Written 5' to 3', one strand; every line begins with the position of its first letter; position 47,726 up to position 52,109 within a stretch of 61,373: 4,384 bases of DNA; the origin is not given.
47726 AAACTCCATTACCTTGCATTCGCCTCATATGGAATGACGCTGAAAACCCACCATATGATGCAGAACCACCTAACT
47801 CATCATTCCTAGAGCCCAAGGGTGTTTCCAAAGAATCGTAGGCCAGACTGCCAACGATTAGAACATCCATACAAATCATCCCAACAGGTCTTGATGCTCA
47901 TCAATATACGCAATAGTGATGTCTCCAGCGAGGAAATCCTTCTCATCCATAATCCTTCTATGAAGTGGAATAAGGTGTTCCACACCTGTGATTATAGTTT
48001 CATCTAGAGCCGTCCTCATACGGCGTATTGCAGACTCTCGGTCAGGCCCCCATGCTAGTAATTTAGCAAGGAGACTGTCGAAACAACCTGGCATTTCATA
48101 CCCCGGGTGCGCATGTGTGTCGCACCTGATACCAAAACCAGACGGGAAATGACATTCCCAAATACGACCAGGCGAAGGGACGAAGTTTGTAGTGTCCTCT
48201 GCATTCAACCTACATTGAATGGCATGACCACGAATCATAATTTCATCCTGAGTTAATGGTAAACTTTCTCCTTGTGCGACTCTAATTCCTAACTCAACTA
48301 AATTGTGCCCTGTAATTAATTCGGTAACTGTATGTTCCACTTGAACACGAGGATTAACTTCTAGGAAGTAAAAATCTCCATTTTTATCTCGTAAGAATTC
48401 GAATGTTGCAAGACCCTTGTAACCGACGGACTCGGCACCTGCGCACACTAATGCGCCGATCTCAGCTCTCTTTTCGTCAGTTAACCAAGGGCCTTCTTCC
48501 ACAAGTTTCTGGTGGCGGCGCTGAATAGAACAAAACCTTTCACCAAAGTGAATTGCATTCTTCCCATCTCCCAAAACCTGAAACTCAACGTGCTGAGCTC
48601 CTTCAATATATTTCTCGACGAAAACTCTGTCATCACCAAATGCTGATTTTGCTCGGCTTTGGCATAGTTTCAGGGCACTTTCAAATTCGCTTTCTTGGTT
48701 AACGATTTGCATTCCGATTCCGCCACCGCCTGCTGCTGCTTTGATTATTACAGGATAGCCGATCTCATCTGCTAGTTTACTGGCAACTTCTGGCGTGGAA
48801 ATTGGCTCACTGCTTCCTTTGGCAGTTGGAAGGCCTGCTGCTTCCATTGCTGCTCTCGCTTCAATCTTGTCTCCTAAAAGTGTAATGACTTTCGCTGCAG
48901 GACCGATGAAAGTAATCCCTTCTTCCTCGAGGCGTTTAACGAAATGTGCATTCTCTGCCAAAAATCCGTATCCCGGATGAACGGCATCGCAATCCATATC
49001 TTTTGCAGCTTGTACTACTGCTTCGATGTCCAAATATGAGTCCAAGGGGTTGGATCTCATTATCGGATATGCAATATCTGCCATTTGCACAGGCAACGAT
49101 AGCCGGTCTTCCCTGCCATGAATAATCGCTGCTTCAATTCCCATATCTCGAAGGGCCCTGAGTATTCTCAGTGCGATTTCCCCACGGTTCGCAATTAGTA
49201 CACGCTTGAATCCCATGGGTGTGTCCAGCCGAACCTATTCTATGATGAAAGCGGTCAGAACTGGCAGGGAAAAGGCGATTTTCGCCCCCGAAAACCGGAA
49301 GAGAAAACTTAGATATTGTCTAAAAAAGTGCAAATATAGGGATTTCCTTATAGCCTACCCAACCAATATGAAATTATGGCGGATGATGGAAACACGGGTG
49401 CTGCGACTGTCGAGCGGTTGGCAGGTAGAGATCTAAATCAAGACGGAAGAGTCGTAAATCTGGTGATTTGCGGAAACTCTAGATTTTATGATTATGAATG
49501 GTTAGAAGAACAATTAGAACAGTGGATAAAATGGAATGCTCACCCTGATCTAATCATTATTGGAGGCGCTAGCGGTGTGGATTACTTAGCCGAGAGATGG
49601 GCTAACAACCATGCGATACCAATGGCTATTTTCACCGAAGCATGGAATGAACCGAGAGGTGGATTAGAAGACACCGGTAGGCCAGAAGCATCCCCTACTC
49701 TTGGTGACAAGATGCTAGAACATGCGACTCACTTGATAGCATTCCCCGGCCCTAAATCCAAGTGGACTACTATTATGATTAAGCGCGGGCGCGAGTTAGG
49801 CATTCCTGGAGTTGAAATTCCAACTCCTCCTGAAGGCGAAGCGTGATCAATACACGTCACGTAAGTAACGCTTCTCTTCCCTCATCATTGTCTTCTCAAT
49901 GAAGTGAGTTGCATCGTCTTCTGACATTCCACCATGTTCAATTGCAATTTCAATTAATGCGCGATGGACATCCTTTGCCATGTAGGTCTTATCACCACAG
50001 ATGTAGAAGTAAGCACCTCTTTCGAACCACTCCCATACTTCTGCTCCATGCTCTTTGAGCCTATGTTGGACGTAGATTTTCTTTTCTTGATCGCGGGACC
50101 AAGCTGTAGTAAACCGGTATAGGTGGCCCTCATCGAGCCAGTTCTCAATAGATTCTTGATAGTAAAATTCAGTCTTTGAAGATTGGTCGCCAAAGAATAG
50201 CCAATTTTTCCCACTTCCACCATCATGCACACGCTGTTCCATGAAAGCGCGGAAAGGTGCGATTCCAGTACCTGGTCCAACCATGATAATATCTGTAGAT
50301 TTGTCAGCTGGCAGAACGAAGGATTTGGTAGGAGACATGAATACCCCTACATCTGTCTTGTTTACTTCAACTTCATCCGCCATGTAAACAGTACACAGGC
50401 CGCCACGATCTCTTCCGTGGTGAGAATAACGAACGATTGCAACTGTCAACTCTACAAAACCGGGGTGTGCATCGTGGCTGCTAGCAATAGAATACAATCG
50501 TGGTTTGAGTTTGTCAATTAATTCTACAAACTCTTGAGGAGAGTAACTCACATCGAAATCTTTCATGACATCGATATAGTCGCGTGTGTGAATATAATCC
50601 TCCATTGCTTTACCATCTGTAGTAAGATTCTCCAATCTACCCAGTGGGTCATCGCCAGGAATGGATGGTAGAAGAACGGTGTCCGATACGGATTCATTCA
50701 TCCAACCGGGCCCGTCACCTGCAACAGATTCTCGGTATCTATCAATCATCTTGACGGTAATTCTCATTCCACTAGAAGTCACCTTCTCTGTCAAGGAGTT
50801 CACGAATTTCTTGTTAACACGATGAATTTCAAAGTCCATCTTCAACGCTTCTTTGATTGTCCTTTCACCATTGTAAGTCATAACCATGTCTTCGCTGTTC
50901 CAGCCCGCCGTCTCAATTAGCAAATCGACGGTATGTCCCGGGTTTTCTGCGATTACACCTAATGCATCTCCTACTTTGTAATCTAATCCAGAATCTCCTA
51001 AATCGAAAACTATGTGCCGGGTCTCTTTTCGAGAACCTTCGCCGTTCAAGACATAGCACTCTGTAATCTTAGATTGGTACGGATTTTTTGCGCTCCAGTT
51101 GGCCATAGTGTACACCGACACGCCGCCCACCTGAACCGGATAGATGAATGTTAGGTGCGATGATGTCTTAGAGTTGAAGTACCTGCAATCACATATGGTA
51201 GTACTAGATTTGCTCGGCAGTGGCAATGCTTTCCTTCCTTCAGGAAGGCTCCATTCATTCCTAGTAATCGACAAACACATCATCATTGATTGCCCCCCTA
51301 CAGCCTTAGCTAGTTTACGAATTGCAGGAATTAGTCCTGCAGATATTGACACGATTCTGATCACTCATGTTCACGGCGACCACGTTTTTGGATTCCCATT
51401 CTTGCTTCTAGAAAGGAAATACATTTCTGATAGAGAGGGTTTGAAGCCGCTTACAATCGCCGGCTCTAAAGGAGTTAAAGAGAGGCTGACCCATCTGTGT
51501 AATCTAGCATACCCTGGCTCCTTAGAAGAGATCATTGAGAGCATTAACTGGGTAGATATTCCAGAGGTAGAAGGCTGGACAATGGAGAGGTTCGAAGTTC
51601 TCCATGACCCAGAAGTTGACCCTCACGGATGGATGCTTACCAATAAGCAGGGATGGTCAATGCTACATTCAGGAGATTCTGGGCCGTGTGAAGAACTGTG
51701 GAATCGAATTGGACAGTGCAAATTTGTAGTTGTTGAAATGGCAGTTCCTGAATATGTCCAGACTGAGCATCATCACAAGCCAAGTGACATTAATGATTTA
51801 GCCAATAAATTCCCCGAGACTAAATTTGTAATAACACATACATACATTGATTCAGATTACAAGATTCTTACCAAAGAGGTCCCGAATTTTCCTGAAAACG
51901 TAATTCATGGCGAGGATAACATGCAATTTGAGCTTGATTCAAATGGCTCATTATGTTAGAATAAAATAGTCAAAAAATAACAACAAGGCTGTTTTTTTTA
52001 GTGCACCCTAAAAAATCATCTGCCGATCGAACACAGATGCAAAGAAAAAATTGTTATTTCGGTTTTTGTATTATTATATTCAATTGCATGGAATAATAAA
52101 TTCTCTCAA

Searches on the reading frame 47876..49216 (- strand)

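Call 34: search_protein_families(library=pfam, proteins=[window:47876-49216:-], max_evalue=0.00001)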
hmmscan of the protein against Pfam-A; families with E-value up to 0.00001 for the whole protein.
window:47876-49216:- (446 aa): 7 families
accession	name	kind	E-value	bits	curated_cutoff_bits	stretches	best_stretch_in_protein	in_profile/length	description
PF02786.22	CPSase_L_D2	-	6.7e-63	212.4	19.8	1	116-320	1-209/211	Carbamoyl-phosphate synthase L chain, ATP binding domain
PF00289.28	Biotin_carb_N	-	5.8e-39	133.4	25.5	1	3-111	2-110/110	Biotin carboxylase, N-terminal domain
PF02785.25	Biotin_carb_C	-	3.4e-33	114.4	32.4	1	334-439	1-107/108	Biotin carboxylase C-terminal domain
PF07478.18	Dala_Dala_lig_C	-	1.6e-13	51.1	24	1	142-289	25-174/204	D-ala D-ala ligase C-terminus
PF02222.28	ATP-grasp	-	2.4e-09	37.6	27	1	124-291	3-163/179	ATP-grasp domain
PF02655.19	ATP-grasp_3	-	2.5e-07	31.4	23.2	1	139-292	16-158/160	ATP-grasp domain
PF01071.24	GARS_A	-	7e-06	26.4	27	0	116-224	2-108/194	Phosphoribosylglycinamide synthetase, ATP-grasp (A) domain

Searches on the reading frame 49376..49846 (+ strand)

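Call 34: search_protein_families(library=pfam, proteins=[window:49376-49846:+], max_evalue=0.00001)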
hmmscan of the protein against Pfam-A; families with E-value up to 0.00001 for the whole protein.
window:49376-49846:+ (156 aa): 1 family
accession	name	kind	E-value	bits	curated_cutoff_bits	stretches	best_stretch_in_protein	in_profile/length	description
PF10686.14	YAcAr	-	7.7e-10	38.9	28.2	1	29-90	3-63/66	YspA, cpYpsA-related SLOG family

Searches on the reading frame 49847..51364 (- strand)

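Call 34: search_protein_families(library=pfam, proteins=[window:49847-51364:-], max_evalue=0.00001)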
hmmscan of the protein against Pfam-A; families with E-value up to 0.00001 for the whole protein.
window:49847-51364:- (505 aa): 2 families
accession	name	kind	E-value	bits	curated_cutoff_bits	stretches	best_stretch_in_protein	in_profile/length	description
PF00667.26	FAD_binding_1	-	4.4e-27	95.6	32.3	2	259-327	151-222/222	FAD binding domain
PF00175.26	NAD_binding_1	-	9.4e-16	58.9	22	1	361-467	1-108/109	Oxidoreductase NAD-binding domain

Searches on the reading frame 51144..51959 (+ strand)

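Call 80: search_protein_families(library=pfam, proteins=[window:51144-51959:+], max_evalue=0.001)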
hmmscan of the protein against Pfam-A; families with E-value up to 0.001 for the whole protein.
window:51144-51959:+ (271 aa): 3 families
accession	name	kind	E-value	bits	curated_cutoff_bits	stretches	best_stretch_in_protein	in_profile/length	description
PF12706.13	Lactamase_B_2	-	3.2e-15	56.7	27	1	46-232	3-199/200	Beta-lactamase superfamily domain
PF00753.33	Lactamase_B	-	2.4e-10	41.1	22.7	1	43-180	15-151/196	Metallo-beta-lactamase superfamily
PF23023.1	Anti-Pycsar_Apyc1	-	8.7e-06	25.8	50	1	45-93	31-79/250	Anti-Pycsar protein Apyc1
